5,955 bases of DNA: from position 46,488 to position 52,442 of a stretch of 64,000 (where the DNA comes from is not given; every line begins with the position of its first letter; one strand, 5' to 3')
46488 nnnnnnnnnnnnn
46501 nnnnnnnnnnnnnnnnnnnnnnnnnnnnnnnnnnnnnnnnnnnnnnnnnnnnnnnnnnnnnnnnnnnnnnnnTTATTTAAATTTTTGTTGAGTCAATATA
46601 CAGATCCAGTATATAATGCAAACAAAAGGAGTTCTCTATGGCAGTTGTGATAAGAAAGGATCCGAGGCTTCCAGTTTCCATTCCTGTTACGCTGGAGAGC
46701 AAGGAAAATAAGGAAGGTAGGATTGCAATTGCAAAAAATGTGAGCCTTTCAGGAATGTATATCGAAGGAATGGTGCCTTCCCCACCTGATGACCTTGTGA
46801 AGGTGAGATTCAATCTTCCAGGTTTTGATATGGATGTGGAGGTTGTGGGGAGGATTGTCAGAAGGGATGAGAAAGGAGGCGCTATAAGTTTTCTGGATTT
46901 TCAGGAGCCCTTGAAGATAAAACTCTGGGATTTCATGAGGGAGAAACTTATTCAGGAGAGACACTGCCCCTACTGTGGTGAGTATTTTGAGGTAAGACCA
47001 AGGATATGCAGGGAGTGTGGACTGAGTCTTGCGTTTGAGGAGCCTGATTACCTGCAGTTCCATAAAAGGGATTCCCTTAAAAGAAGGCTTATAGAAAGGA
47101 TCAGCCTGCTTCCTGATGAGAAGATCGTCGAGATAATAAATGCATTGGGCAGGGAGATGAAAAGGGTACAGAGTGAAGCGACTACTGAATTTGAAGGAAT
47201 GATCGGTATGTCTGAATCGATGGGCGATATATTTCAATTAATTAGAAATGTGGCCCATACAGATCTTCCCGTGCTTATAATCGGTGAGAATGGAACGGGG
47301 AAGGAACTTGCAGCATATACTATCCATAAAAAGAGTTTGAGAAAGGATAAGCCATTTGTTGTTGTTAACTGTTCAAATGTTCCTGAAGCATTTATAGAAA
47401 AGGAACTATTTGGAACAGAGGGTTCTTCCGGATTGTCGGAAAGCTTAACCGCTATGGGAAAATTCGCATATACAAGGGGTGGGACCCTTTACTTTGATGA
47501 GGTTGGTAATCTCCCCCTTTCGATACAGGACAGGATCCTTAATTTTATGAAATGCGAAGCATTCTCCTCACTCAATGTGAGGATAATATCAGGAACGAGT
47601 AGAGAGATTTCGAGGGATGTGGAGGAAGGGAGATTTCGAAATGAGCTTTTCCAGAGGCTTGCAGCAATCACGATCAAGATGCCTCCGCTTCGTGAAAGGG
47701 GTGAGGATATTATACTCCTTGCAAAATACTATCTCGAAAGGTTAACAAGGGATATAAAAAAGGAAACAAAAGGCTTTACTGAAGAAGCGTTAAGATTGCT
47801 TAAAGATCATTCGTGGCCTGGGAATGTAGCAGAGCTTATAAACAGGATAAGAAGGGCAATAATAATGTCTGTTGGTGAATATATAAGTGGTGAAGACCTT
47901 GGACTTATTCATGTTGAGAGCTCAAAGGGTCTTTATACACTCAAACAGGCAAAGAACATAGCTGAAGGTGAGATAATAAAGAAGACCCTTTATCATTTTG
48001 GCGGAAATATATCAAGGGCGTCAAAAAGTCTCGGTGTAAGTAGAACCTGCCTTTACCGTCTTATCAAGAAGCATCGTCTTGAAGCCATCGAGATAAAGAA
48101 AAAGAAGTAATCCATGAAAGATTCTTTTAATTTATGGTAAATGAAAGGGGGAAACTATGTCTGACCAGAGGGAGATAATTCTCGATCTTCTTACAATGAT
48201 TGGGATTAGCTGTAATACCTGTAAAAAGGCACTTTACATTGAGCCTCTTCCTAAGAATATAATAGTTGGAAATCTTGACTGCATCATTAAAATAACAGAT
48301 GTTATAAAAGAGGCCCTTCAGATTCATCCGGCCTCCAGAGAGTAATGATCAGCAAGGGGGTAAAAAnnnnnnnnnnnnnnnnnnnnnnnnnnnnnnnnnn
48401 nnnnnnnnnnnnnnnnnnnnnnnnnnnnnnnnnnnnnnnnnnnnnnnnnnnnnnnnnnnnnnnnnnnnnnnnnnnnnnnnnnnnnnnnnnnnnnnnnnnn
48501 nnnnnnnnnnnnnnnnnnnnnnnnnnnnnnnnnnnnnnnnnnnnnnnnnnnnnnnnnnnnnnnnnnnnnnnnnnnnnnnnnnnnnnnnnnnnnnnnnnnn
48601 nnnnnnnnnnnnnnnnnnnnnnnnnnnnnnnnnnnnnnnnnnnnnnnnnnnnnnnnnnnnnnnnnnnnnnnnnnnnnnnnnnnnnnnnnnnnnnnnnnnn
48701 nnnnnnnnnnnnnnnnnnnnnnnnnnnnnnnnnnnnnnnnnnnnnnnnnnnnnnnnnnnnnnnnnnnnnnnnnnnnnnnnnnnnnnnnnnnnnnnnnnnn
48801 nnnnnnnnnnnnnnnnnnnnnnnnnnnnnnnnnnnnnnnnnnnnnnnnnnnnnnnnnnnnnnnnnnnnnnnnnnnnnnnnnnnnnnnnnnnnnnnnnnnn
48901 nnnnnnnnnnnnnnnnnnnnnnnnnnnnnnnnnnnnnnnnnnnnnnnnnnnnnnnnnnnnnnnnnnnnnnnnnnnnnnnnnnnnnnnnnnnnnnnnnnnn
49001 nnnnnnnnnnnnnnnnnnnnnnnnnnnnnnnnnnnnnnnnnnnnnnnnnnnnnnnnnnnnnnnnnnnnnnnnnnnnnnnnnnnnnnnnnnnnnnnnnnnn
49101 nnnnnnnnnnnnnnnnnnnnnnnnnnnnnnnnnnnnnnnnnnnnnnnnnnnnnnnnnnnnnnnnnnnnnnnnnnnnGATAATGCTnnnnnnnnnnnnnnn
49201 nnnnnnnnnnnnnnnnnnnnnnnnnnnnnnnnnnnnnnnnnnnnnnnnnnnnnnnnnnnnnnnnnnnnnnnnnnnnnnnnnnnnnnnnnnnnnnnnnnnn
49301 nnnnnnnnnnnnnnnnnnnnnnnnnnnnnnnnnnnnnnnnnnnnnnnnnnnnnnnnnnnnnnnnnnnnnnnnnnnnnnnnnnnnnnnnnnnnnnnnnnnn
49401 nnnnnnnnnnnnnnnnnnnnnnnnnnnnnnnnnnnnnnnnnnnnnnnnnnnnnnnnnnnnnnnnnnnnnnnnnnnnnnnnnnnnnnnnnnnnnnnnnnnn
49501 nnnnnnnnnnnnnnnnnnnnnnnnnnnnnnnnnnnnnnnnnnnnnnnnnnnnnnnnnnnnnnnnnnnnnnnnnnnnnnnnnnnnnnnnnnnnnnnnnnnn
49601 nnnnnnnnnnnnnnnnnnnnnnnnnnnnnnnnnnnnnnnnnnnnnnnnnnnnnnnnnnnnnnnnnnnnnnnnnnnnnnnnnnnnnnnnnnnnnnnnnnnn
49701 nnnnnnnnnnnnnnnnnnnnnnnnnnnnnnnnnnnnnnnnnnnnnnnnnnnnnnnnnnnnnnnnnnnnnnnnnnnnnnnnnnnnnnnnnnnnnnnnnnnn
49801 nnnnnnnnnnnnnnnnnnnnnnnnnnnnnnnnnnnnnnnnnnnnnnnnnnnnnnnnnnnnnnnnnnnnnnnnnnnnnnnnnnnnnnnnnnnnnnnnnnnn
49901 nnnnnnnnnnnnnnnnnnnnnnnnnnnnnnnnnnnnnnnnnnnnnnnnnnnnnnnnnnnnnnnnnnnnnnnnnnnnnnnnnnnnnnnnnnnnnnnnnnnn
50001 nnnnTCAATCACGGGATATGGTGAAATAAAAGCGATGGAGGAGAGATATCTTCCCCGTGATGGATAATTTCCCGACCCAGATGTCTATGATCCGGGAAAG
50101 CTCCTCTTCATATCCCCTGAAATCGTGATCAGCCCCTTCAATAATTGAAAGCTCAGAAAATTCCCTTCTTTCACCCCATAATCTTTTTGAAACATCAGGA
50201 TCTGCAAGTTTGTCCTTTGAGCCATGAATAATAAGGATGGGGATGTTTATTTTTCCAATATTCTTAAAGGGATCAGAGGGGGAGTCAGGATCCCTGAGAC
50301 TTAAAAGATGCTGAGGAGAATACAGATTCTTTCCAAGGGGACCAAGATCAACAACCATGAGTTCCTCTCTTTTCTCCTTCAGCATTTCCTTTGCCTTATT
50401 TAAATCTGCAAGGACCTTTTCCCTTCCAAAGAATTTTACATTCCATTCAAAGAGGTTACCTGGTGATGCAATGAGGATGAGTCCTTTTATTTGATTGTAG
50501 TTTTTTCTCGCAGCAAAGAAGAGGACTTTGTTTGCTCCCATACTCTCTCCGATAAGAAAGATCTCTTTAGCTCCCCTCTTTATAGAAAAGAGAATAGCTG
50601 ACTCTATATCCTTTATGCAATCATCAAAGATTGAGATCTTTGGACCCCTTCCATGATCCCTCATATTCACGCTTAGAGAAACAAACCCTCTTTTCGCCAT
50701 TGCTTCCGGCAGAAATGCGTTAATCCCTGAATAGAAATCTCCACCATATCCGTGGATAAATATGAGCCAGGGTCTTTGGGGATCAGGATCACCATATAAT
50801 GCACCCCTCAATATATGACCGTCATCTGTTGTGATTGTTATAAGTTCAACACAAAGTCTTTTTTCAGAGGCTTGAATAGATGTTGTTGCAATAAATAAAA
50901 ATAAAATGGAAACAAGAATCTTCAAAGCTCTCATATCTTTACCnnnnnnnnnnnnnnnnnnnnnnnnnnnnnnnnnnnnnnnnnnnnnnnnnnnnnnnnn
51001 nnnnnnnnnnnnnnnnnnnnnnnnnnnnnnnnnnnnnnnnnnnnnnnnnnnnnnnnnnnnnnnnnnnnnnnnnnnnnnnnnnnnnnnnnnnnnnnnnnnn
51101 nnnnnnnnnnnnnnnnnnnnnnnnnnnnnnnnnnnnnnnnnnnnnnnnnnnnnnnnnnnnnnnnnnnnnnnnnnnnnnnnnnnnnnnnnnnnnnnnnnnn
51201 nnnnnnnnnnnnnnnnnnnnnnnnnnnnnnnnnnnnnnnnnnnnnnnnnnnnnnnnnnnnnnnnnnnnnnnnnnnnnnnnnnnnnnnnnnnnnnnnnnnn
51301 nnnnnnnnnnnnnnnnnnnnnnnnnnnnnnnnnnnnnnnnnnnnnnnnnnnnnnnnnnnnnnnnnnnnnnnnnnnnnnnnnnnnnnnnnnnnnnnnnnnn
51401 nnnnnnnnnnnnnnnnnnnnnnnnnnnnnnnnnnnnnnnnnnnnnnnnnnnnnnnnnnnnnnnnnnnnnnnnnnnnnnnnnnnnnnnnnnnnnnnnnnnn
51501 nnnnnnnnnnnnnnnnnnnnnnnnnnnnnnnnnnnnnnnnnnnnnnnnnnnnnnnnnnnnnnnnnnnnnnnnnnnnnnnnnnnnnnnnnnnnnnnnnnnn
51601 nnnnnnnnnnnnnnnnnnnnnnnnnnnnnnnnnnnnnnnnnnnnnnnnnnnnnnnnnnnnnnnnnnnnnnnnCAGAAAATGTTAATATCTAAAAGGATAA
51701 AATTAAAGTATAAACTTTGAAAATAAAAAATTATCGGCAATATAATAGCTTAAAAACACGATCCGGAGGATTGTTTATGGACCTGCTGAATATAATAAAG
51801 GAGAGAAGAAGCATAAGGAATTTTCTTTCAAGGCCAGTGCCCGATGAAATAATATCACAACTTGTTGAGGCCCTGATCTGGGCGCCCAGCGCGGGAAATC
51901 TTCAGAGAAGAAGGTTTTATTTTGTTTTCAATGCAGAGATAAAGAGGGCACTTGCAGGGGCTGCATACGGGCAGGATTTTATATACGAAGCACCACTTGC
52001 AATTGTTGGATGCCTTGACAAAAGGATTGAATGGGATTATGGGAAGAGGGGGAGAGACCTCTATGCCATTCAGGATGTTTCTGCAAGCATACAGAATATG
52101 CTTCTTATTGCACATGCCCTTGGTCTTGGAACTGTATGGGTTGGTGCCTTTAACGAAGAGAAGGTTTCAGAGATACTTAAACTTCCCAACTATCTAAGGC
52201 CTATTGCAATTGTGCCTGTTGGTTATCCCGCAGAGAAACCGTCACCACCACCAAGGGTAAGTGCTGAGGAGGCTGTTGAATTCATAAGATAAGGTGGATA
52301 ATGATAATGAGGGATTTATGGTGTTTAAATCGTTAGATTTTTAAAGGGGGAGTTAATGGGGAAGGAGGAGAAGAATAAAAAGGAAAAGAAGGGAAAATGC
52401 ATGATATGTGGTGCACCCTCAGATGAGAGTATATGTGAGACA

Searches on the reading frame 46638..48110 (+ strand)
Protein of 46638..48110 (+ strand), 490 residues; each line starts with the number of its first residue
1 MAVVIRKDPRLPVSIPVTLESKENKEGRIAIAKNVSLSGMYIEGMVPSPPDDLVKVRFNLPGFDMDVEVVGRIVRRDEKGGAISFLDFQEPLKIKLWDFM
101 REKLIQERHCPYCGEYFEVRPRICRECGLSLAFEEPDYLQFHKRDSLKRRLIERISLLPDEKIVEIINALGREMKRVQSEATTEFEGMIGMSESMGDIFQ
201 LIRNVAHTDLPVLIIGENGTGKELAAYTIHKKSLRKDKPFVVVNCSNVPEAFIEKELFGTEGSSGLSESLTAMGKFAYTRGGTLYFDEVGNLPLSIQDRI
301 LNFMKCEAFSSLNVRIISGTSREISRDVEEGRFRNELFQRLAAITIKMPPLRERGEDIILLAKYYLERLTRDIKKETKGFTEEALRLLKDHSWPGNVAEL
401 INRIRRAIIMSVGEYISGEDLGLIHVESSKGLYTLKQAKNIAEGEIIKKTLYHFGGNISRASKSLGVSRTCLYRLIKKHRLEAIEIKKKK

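Call 3: search_protein_families(library=pfam, proteins=[window:46638-48110:+], max_evalue=1)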
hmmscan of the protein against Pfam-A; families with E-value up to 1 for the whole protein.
window:46638-48110:+ (490 aa): 19 families
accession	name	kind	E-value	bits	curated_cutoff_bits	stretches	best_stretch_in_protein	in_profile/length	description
PF00158.32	Sigma54_activat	-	5.1e-41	140.6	20.2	1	188-346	1-167/168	Sigma-54 interaction domain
PF14532.12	Sigma54_activ_2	-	3.6e-23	82.8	25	1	189-351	1-138/138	Sigma-54 interaction domain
PF25601.1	AAA_lid_14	-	2e-20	72.9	27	1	352-422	1-71/87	AAA+ ATPase lid domain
PF07238.19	PilZ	-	1.4e-09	38.7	22.5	1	6-100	3-100/102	PilZ domain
PF02954.25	HTH_8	-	2.7e-08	33.8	22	1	443-478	6-41/42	Bacterial regulatory protein, Fis family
PF06068.19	TIP49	-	3.9e-05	23.4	23.8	1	167-251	8-91/347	TIP49 P-loop domain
PF13248.11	Zn_ribbon_3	-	0.00041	20.2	27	1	107-129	2-24/26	zinc-ribbon domain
PF12728.13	HTH_17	-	0.0018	19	27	1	461-487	7-31/51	Helix-turn-helix domain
PF07728.20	AAA_5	-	0.01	16.3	22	1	211-305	1-91/139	AAA domain (dynein-related subfamily)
PF02042.20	RWP-RK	-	0.013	15.8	29.3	1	453-481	10-38/49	RWP-RK domain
PF12773.13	DZR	-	0.019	15.5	27.3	1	107-128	24-45/45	Double zinc ribbon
PF13518.12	HTH_28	-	0.076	13.6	25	1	455-478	12-35/52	Helix-turn-helix domain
PF12775.13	AAA_7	-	0.078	12.9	25.8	1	200-247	24-71/181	P-loop containing dynein motor region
PF13551.12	HTH_29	-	0.097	13.2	28.1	1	455-478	11-35/64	Winged helix-turn helix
PF08463.15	EcoEI_R_C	-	0.1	13.1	24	0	166-211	34-80/163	EcoEI R protein C-terminal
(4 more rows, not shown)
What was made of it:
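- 46638..48110 (+): PilZ / Zn-ribbon / sigma-54 activator (490 aa), 65 nt downstream of the RNase III gene. Pfam PilZ, Sigma54_activat, AAA_lid_14 and HTH_8 (call 3).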

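Call 38: search_protein_families(library=ncbifam, proteins=[window:46638-48110:+], max_evalue=0.001)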
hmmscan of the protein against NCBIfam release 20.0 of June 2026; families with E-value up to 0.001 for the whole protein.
window:46638-48110:+ (490 aa): 26 families (the best 25 are shown)
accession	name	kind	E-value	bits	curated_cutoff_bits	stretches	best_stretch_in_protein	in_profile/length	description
TIGR02915.1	PEP_resp_reg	equivalog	9.3e-90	301.6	502.6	1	168-481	120-444/445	PEP-CTERM-box response regulator transcription factor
NF041552.1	TF_PrdR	equivalog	3.5e-67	227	795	1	163-478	247-575/577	sigma-54 dependent transcriptional regulator PrdR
NF003451.0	PRK05022.1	equivalog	1.6e-66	225.1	476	1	175-481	179-510/512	nitric oxide reductase transcriptional regulator NorR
NF051870.1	NAssimRespRegNtrX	equivalog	3.5e-65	220.6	600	1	168-478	122-449/452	nitrogen assimilation response regulator NtrX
TIGR01817.1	nifA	equivalog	1.2e-63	215.7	528.85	1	170-429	180-446/534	nif-specific transcriptional activator NifA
TIGR01818.1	ntrC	equivalog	2.1e-63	214.7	558.6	1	175-421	119-377/463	nitrogen regulation protein NR(I)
NF007689.0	PRK10365.1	equivalog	2.7e-62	211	760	1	172-473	125-436/441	sigma-54-dependent response regulator transcription factor ZraR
NF008469.0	PRK11361.1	equivalog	1.4e-61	208.6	714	1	174-475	129-451/461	acetoacetate metabolism transcriptional regulator AtoC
TIGR02974.1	phageshock_pspF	equivalog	1.1e-58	199.1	443.55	1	188-410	1-232/336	phage shock protein operon transcriptional activator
NF011695.0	PRK15115.1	equivalog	2.9e-58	197.7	763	1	185-487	134-444/445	two-component system response regulator GlrR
TIGR02329.1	propionate_PrpR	equivalog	6e-58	196.8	499.2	1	169-477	195-525/526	propionate catabolism operon regulatory protein PrpR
NF049963.1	RespRegFlgRCampy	domain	1e-57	196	750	1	161-481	109-429/429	fla regulon two-component system response regulator FlgR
NF041946.1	LuxO_transreg_Vib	equivalog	2.9e-57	194.5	800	1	171-418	113-373/463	quorum-sensing sigma-54 dependent transcriptional regulator LuxO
NF011953.0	PRK15424.1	equivalog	3.3e-56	191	703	1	175-480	208-535/538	propionate catabolism operon regulatory protein PrpR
NF050807.1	TransRegFlbDCaul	equivalog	5.4e-56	190.3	750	1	182-428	114-368/454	sigma-54-dependent transcriptional regulator FlbD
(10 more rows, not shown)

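Call 53: find_homologous_proteins(query=window:46638-48110:+, max_evalue=1e-40)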
Query window:46638-48110:+ (490 aa): 3327 proteins with E <= 1e-40 among 8000 candidates; the best 120 are listed.
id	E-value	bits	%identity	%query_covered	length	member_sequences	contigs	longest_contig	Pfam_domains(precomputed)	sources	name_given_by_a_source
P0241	0.0e+0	1048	96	100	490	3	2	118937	PF07238.20,PF00158.33,PF25601.2,PF02954.26,PF14532.13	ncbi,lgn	-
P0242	1.3e-265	900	81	100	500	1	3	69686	PF07238.20,PF00158.33,PF25601.2,PF02954.26,PF14532.13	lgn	-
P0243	1.9e-103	365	39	96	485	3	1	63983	PF07238.20,PF00158.33,PF25601.2,PF02954.26,PF14532.13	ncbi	-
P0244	1.2e-101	359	40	96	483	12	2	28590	PF07238.20,PF00158.33,PF25601.2,PF02954.26,PF14532.13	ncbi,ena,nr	ncbi:MAG: sigma 54-interacting transcriptional regulator [Nitrospiraceae bacterium]|nr:sigma 54-inte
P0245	1.9e-94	335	36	99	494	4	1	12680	PF00158.33,PF07724.21,PF25601.2,PF02954.26,PF14532.13,PF07728.21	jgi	jgi:transcriptional regulator with GAF, ATPase, and Fis domain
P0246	2.7e-90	322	36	96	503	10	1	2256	PF00158.33,PF25601.2,PF02954.26,PF00004.36,PF14532.13,PF07728.21,PF01078.28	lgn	-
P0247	4.4e-90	321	39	84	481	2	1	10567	PF00158.33,PF07724.21,PF25601.2,PF02954.26,PF14532.13,PF07728.21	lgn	-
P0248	4.0e-88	314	38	87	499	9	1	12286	PF00158.33,PF25601.2,PF02954.26,PF14532.13,PF07728.21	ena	-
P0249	1.3e-85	306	40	83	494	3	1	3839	PF00158.33,PF25601.2,PF02954.26,PF14532.13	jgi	jgi:transcriptional regulator with PAS, ATPase and Fis domain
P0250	6.5e-85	304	35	97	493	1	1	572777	PF00158.33,PF25601.2,PF02954.26,PF14532.13,PF07728.21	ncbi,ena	-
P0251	2.0e-83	299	37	97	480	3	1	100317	PF00158.33,PF07724.21,PF25601.2,PF00004.36,PF14532.13,PF07728.21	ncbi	-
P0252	8.1e-79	284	45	64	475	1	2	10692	PF00158.33,PF25601.2,PF02954.26,PF14532.13,PF07728.21,PF00072.31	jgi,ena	jgi:two-component system NtrC family response regulator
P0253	1.1e-78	283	36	86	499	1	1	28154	PF00158.33,PF07724.21,PF25601.2,PF14532.13,PF07728.21,PF01078.28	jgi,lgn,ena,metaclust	metaclust:\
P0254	2.2e-77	279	44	64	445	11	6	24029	PF00158.33,PF25601.2,PF02954.26,PF14532.13,PF07728.21,PF00072.31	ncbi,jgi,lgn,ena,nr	ncbi:MAG: PEP-CTERM-box response regulator transcription factor [Candidatus Latescibacterota bacteri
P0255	5.8e-76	274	34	96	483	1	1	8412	PF00158.33,PF25601.2,PF14532.13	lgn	-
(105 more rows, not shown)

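Call 54: find_encoding_contigs(protein=P0243, flank=6000, max_places=2)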
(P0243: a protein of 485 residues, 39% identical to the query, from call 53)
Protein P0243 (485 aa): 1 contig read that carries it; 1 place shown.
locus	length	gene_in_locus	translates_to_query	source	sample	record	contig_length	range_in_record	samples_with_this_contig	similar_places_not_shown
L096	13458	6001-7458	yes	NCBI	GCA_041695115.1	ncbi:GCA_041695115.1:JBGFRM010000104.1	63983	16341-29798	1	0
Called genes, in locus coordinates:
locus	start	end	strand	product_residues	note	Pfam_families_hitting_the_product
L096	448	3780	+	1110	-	-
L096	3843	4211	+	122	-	-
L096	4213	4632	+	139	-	-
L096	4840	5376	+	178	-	PF03412:Peptidase_C39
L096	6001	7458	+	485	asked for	PF07238:PilZ (weak), PF00158:Sigma54_activat, PF14532:Sigma54_activ_2, PF25601:AAA_lid_14, PF02954:HTH_8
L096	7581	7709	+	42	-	-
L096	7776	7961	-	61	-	PF13683:rve_3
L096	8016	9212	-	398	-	PF01464:SLT, PF01476:LysM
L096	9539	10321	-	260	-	PF00753:Lactamase_B, PF16123:HAGH_C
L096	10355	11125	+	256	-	PF08241:Methyltransf_11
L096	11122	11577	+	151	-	PF00075:RNase_H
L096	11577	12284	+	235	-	PF00929:RNase_T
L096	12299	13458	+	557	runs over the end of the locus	PF00920:ILVD_EDD_N, PF24877:ILV_EDD_C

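Call 55: find_encoding_contigs(protein=P0244, flank=6000, max_places=2)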
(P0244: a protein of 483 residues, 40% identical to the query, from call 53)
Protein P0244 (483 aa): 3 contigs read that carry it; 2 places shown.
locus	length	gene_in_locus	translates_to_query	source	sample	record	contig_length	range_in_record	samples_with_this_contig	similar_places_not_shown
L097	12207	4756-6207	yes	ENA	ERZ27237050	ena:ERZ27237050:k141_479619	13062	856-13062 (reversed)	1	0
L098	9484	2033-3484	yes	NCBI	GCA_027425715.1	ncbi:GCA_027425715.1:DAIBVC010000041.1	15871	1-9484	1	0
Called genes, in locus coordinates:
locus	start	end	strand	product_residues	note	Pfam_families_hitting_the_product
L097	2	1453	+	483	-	?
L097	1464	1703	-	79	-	-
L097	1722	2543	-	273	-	PF13103:TonB_2, PF03544:TonB_C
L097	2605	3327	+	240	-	PF00072:Response_reg, PF12833:HTH_18, PF00165:HTH_AraC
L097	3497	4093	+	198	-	PF00196:GerE, PF08281:Sigma70_r4_2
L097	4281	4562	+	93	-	PF01740:STAS, PF13466:STAS_2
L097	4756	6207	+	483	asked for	PF07238:PilZ (weak), PF00158:Sigma54_activat, PF14532:Sigma54_activ_2, PF25601:AAA_lid_14, PF02954:HTH_8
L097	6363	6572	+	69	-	-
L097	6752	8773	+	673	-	PF10114:PocR (weak), PF01590:GAF, PF13185:GAF_2, PF13492:GAF_3 (weak), PF00990:GGDEF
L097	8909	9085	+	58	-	-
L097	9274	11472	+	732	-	PF00535:Glycos_transf_2, PF13641:Glyco_tranf_2_3, PF13506:Glyco_transf_21 (weak), PF13632:Glyco_trans_2_3, PF03552:Cellulose_synt, PF07238:PilZ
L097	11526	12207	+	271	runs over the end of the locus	PF17036:CBP_BcsS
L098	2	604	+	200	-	?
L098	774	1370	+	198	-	PF00196:GerE, PF08281:Sigma70_r4_2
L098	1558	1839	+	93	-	PF01740:STAS, PF13466:STAS_2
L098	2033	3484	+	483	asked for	PF07238:PilZ (weak), PF00158:Sigma54_activat, PF14532:Sigma54_activ_2, PF25601:AAA_lid_14, PF02954:HTH_8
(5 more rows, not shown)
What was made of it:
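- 46638..48110 (+): Distant homologues at 39-40% identity have unrelated neighbours (calls 54, 55).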

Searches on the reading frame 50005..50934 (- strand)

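Call 63: search_protein_families(library=pfam, proteins=[window:50005-50934:-], max_evalue=0.00001)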
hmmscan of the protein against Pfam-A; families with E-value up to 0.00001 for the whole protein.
window:50005-50934:- (309 aa): 5 families
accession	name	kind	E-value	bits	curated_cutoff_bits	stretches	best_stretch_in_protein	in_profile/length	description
PF12146.15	Hydrolase_4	-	2.1e-16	60.4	27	1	54-272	4-234/239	Serine aminopeptidase, S33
PF00561.26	Abhydrolase_1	-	1.6e-13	51.4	25.8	1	55-165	1-110/245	alpha/beta hydrolase fold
PF20434.5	BD-FAE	-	2.3e-07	31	26.8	1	54-252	13-211/215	BD-FAE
PF12697.13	Abhydrolase_6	-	3.1e-07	31.7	26.3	1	57-271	1-205/217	Alpha/beta hydrolase family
PF20408.4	Abhydrolase_11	-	2.9e-06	27.6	27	0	226-273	123-168/193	Alpha/beta hydrolase domain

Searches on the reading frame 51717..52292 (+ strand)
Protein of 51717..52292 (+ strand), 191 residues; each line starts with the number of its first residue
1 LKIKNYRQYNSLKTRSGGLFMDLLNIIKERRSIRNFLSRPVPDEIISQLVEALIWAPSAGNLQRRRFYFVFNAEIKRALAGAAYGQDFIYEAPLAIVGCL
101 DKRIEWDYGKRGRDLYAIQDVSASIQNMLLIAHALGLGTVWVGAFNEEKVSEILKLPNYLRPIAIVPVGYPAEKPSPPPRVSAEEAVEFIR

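Call 63: search_protein_families(library=pfam, proteins=[window:51717-52292:+], max_evalue=0.00001)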
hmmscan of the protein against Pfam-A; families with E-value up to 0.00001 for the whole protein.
window:51717-52292:+ (191 aa): 2 families
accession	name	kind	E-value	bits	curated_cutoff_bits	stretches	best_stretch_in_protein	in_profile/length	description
PF00881.29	Nitroreductase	-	6.1e-34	118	23.5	2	83-170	81-167/167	Nitroreductase family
PF14512.11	TM1586_NiRdase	-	2.7e-11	44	27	0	126-177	89-139/215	Putative TM nitroreductase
